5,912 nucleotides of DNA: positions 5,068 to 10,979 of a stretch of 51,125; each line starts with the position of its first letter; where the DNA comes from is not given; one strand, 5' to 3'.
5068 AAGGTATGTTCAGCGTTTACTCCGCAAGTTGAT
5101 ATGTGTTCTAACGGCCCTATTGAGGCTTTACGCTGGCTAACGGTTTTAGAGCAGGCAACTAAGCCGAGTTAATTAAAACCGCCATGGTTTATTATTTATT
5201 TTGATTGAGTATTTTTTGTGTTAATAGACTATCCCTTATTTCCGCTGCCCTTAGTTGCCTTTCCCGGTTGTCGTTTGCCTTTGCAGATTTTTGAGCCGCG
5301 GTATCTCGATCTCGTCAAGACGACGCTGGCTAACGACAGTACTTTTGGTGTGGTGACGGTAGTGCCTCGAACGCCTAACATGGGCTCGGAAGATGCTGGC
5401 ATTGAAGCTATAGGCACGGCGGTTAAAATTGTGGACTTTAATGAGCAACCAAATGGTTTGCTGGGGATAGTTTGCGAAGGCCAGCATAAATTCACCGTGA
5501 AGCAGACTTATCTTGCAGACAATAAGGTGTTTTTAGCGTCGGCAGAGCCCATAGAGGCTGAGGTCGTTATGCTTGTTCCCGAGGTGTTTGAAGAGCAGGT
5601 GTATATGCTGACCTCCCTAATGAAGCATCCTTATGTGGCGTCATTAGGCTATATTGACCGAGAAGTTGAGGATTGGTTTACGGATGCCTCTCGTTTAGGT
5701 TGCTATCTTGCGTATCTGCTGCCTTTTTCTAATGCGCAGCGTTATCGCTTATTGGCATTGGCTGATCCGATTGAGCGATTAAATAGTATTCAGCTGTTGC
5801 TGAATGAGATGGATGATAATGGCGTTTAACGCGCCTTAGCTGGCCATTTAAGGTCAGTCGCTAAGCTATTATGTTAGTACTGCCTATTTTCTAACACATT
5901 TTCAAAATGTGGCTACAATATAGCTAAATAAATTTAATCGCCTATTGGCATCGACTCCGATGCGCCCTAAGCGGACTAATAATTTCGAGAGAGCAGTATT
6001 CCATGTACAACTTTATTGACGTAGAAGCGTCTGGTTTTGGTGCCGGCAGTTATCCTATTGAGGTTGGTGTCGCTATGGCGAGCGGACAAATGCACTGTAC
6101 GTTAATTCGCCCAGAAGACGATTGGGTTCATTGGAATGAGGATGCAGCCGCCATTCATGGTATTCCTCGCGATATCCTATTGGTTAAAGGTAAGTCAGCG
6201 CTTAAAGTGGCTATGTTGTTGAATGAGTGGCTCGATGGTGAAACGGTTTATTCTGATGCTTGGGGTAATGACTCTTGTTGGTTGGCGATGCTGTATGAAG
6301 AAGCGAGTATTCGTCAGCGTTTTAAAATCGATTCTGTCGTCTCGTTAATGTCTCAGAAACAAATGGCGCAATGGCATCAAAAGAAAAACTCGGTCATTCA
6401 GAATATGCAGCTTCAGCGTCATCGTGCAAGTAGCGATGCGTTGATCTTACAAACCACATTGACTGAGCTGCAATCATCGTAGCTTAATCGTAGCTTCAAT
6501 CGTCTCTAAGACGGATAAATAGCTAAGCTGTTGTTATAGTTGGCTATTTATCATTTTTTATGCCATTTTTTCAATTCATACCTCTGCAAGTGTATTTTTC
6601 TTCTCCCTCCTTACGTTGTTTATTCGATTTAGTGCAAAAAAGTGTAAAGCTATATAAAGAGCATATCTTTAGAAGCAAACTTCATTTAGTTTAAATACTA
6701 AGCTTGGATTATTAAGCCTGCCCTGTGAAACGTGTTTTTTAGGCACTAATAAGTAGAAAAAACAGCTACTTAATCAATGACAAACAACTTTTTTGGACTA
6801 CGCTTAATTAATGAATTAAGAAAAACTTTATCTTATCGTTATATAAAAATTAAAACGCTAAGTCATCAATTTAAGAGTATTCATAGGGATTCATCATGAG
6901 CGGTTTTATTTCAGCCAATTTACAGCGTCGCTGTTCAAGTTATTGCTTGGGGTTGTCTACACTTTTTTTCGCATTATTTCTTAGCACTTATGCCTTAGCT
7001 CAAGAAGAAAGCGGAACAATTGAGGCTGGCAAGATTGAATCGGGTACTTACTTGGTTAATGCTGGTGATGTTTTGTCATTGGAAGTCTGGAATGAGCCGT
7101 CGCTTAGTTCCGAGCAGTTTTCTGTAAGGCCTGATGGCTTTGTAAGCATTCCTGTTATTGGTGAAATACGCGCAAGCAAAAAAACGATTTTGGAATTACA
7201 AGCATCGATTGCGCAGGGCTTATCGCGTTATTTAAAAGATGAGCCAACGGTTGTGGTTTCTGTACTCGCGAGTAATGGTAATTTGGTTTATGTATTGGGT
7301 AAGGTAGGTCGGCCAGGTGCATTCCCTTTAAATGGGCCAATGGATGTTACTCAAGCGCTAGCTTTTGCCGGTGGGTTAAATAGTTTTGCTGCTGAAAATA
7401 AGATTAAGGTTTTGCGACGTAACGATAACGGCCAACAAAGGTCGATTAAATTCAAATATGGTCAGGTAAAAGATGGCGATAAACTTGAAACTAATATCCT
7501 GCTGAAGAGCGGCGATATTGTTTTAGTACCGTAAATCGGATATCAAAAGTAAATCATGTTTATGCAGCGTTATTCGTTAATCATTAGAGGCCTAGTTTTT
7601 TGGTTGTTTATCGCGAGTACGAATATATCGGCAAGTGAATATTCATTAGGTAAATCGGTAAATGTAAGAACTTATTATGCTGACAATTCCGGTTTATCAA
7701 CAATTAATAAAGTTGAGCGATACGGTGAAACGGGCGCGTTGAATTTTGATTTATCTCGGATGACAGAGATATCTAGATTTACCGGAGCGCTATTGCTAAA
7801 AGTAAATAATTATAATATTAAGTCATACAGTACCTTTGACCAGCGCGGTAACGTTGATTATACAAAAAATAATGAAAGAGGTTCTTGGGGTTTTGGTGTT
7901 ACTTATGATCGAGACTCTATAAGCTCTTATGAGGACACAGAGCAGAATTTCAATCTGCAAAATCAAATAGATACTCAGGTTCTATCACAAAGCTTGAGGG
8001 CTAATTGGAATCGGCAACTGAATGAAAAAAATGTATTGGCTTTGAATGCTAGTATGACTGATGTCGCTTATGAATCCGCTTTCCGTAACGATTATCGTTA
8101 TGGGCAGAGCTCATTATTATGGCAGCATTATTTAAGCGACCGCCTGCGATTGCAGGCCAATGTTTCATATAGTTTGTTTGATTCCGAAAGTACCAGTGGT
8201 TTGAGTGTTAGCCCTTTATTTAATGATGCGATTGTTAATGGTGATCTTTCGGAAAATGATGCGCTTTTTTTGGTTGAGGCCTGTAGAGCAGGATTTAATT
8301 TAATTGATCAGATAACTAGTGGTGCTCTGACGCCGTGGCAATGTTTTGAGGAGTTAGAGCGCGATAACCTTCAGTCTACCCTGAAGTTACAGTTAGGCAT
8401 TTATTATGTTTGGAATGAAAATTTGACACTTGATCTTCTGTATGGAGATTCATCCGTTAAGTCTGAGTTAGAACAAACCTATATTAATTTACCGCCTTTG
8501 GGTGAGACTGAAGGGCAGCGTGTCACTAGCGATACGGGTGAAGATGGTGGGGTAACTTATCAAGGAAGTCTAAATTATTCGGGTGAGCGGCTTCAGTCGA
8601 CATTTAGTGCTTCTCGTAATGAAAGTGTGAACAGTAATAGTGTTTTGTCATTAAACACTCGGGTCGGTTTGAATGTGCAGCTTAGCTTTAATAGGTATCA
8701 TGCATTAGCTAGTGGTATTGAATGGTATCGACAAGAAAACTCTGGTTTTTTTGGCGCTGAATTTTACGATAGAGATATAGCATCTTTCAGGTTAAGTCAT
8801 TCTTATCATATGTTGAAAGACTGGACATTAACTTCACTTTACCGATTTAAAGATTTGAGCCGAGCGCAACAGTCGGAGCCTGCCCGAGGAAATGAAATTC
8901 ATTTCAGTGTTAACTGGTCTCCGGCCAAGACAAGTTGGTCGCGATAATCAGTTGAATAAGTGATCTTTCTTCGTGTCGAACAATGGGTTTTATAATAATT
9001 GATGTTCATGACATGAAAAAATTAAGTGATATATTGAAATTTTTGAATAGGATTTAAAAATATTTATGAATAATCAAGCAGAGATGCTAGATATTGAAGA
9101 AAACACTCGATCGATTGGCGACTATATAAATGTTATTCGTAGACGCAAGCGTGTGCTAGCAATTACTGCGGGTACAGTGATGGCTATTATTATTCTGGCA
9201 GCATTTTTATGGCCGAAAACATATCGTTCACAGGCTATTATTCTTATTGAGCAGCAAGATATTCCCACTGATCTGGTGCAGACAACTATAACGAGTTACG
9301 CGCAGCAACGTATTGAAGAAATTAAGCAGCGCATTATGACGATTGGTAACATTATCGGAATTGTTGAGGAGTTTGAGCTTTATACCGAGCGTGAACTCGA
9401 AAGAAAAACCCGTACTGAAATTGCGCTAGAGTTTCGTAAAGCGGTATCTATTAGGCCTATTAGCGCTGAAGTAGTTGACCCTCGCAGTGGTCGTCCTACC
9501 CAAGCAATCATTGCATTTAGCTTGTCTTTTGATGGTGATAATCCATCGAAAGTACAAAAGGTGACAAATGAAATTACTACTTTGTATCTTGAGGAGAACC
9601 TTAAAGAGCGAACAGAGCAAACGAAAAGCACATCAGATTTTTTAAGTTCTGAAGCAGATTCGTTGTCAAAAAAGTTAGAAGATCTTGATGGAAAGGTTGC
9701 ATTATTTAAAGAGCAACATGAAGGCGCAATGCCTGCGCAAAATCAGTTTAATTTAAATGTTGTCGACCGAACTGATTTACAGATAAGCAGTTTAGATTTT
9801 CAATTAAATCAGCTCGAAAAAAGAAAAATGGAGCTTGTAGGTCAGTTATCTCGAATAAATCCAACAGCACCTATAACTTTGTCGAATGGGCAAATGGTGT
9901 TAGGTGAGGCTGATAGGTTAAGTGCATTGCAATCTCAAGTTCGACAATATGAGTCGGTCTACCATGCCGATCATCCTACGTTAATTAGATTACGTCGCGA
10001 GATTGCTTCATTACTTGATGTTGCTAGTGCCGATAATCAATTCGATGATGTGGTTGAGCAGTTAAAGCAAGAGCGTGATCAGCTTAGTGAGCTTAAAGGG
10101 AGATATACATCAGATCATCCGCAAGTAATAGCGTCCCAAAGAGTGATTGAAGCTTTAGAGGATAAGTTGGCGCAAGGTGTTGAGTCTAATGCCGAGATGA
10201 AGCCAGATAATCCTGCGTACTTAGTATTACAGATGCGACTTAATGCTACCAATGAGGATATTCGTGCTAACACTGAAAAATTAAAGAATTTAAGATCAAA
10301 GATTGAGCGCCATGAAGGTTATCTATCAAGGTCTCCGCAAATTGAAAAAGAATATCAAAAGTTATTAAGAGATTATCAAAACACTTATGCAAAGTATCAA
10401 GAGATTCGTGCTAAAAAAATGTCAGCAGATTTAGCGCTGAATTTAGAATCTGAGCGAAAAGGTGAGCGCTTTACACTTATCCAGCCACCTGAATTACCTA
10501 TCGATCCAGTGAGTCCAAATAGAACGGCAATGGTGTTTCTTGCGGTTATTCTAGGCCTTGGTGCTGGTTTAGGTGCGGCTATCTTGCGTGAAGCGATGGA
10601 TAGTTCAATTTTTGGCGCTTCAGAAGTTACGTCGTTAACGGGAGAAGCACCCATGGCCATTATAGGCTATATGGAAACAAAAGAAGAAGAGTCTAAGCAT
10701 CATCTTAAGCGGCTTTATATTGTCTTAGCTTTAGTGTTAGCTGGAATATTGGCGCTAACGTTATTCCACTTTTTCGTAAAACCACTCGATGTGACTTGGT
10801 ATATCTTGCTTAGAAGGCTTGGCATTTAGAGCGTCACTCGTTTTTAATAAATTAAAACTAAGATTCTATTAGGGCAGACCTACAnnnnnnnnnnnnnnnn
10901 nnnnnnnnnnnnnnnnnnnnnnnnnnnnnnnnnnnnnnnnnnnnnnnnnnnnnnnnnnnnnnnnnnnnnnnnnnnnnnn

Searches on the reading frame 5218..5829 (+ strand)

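Call 7: search_protein_families(library=pfam, proteins=[window:5218-5829:+], max_evalue=0.001)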
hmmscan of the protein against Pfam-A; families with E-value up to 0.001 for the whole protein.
window:5218-5829:+ (203 aa): 1 family
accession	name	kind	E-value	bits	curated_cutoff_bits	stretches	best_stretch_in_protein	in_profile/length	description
PF02190.22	LON_substr_bdg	-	2.6e-22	80.2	28.7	1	5-196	2-199/200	ATP-dependent protease La (LON) substrate-binding domain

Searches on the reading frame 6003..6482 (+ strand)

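Call 7: search_protein_families(library=pfam, proteins=[window:6003-6482:+], max_evalue=0.001)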
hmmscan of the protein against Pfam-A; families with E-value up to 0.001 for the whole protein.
window:6003-6482:+ (159 aa): 1 family
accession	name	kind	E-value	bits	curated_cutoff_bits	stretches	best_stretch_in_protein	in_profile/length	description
PF00929.31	RNase_T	-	0.00011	23.2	24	1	4-148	2-159/164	Exonuclease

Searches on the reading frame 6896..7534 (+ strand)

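Call 7: search_protein_families(library=pfam, proteins=[window:6896-7534:+], max_evalue=0.001)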
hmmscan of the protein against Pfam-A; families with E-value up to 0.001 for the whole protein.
window:6896-7534:+ (212 aa): 3 families
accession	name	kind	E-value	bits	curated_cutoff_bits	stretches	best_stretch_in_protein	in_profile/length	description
PF02563.21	Poly_export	-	1.2e-19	70.6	28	1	50-123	5-76/77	Polysaccharide biosynthesis/export protein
PF10531.15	SLBB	-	2.6e-12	46.8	27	1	131-182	2-52/55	SLBB domain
PF22461.2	SLBB_2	-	5.8e-11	42.8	27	1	130-211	2-79/79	SLBB domain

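Call 31: search_protein_families(library=ncbifam, proteins=[window:6896-7534:+], max_evalue=0.00001)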
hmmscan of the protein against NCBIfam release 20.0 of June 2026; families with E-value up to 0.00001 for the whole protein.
window:6896-7534:+ (212 aa): 4 families
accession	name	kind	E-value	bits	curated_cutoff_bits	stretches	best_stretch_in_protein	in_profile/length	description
TIGR03027.2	pepcterm_export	equivalog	1.4e-36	125.7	180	1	51-212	2-165/169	XrtA/PEP-CTERM system exopolysaccharide export protein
NF041843.1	EpsY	equivalog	5.1e-25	87.9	320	1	50-211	51-210/211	exopolysaccharide export protein EpsY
TIGR03028.1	EpsE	equivalog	5.2e-24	84.9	262.65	1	52-211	2-159/239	polysaccharide export protein EpsE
NF011658.0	PRK15078.1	subfamily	3.1e-20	72.3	333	1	46-212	79-250/380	polysaccharide export protein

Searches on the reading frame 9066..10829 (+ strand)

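Call 7: search_protein_families(library=pfam, proteins=[window:9066-10829:+], max_evalue=0.001)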
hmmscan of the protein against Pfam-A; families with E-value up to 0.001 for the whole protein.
window:9066-10829:+ (587 aa): 1 family
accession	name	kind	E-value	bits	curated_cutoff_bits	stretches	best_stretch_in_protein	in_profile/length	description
PF13807.11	GNVR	-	3.8e-06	27.2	27.7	1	427-510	3-82/82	G-rich domain on putative tyrosine kinase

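Call 31: search_protein_families(library=ncbifam, proteins=[window:9066-10829:+], max_evalue=0.00001)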
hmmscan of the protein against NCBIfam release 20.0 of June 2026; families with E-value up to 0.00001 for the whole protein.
window:9066-10829:+ (587 aa): 5 families
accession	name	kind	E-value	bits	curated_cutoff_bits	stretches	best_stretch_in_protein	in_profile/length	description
TIGR03007.1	pepcterm_ChnLen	equivalog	7.7e-69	232.2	278.85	2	330-564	253-493/498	XrtA system polysaccharide chain length determinant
NF008568.0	PRK11519.1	equivalog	2.3e-10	39.3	1068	1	151-285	230-358/720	tyrosine-protein kinase Wzc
TIGR03017.1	EpsF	equivalog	8.1e-10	38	422.75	0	329-523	255-433/444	chain length determinant protein EpsF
NF007350.0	PRK09841.1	equivalog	2.2e-09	36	1248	1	151-285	230-358/726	tyrosine-protein kinase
TIGR01005.1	eps_transp_fam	subfamily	6.5e-06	24.6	411.7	0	315-544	275-488/754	exopolysaccharide transport protein family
